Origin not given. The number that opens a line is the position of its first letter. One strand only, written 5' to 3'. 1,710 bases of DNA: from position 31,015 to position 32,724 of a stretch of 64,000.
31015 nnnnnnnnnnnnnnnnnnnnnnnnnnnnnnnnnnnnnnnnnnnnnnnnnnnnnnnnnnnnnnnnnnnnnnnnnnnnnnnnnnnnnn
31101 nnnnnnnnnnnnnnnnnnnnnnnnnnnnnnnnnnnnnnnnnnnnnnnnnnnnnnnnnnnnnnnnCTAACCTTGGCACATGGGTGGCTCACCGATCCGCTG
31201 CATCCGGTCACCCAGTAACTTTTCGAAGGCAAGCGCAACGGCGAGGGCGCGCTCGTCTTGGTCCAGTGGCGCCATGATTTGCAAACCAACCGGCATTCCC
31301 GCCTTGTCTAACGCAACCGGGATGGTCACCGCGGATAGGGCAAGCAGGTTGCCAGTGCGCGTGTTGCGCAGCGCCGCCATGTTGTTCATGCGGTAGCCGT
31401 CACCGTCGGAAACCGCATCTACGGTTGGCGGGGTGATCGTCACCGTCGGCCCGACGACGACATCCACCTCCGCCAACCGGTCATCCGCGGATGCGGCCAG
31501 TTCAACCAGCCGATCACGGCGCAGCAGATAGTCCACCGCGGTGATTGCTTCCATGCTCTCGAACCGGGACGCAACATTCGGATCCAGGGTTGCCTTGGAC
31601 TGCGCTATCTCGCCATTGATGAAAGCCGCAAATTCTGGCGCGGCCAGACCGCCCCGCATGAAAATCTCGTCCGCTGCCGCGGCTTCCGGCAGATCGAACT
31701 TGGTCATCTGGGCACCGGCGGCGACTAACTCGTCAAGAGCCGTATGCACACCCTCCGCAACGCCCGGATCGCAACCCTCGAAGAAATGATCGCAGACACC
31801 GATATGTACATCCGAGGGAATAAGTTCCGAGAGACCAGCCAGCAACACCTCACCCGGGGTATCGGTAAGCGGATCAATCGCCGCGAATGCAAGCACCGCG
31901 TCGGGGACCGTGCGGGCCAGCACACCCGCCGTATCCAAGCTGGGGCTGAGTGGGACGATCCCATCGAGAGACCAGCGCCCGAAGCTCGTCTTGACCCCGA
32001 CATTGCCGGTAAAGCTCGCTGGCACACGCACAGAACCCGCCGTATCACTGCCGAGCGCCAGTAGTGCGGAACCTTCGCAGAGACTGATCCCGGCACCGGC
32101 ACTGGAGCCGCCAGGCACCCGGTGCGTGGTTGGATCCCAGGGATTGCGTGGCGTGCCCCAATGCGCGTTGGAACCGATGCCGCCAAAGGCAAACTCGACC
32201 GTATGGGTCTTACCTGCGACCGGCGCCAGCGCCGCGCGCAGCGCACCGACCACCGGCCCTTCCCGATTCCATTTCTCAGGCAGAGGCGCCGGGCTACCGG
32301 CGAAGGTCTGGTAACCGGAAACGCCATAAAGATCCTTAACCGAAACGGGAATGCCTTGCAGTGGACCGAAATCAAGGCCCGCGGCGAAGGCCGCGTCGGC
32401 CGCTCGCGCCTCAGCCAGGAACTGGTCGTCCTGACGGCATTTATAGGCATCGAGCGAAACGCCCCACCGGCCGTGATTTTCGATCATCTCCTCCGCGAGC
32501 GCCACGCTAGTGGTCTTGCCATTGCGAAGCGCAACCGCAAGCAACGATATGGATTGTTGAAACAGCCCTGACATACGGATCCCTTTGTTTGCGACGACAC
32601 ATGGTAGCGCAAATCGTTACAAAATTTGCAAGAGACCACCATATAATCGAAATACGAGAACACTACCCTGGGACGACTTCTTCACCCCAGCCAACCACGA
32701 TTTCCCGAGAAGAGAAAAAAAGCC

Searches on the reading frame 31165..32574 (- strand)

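Call 41: search_protein_families(library=ncbifam, max_evalue=1e-10, proteins=[window:31165-32574:-])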
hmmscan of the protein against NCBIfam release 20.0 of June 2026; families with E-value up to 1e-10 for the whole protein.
window:31165-32574:- (469 aa): 26 families (the best 25 are shown)
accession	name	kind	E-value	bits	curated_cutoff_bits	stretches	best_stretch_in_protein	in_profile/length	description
NF005460.0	PRK07056.1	subfamily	1e-93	314.8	447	1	8-455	9-454/457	amidase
NF004766.0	PRK06102.1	equivalog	4.2e-84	283.3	559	1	6-455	7-452/455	amidase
NF004622.0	PRK05962.1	equivalog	6.8e-77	259.1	463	1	53-455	34-429/431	amidase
NF005688.0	PRK07488.1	equivalog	1.1e-75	255.4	532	1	5-457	9-469/474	indoleacetamide hydrolase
NF006043.0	PRK08186.1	subfamily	1.6e-61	208.5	487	1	8-459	8-453/600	allophanate hydrolase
NF004815.0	PRK06169.1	equivalog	8.1e-61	206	506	1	13-457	16-462/471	amidase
NF006169.0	PRK08310.1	equivalog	6.3e-60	203.6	391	1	65-448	19-388/395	amidase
TIGR02713.1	allophanate_hyd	equivalog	2.9e-56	191.2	511.05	1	49-452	10-411/563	allophanate hydrolase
TIGR02715.1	amido_AtzE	subfamily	4.7e-55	187.3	425.75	1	12-452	5-446/452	AtzE family amidohydrolase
NF006631.0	PRK09201.1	equivalog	7.2e-55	186.5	461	1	6-452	6-453/466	AtzE family amidohydrolase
TIGR00132.1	gatA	equivalog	2.8e-53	181.3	481.1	1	18-305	7-296/466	Asp-tRNA(Asn)/Glu-tRNA(Gln) amidotransferase subunit GatA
NF004717.0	PRK06061.1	equivalog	2.3e-49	168.4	498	1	9-453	19-466/483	amidase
NF004816.0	PRK06170.1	equivalog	9.1e-48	163.1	503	1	8-455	13-483/493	amidase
NF005450.0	PRK07042.1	equivalog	4.4e-45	154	458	1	9-457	9-455/464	amidase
NF005687.0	PRK07487.1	subfamily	3e-44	151.6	428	1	4-452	5-454/468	amidase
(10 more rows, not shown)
